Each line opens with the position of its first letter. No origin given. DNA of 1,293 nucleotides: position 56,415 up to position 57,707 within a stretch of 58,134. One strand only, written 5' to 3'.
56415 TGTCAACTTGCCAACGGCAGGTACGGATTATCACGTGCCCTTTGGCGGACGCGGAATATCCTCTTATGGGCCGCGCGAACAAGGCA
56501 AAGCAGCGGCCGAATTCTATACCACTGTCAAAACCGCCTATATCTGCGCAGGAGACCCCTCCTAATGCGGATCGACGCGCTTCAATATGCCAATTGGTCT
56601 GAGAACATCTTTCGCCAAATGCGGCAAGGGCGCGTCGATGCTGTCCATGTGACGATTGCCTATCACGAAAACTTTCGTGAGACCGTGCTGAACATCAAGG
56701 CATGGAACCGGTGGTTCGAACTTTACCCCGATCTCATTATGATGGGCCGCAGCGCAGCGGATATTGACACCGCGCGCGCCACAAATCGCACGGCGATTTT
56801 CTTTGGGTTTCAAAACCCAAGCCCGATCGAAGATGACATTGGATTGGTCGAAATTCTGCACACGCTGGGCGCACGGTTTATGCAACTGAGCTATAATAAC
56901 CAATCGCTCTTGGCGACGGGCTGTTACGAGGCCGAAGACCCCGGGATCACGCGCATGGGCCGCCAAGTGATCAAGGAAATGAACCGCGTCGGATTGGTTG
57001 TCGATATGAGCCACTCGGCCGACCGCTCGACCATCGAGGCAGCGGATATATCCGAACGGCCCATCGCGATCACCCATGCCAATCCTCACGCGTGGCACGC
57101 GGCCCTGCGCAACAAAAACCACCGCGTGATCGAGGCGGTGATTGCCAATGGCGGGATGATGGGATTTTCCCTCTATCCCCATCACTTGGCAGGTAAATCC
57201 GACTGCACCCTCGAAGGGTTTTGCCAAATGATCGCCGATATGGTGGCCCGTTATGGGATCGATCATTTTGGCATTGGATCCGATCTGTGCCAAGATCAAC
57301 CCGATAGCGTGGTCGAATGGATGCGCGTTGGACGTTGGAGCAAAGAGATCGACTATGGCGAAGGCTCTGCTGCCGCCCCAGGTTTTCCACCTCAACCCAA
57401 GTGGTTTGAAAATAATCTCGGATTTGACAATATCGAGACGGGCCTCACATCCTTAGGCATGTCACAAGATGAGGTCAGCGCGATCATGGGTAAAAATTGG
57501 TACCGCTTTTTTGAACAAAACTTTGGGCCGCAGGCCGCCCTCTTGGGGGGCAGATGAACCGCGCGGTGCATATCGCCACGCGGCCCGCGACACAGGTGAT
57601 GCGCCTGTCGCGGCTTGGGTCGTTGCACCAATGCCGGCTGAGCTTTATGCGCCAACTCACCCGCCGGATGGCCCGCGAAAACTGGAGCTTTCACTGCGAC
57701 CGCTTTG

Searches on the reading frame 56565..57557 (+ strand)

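Call 62: search_protein_families(library=pfam, proteins=[window:56565-57557:+], max_evalue=0.0001)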
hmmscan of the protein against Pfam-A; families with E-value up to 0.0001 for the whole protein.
window:56565-57557:+ (330 aa): 1 family
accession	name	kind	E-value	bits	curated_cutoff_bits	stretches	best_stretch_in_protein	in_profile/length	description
PF01244.27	Peptidase_M19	-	5.6e-69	233.2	26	1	10-318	33-319/319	Membrane dipeptidase (Peptidase family M19)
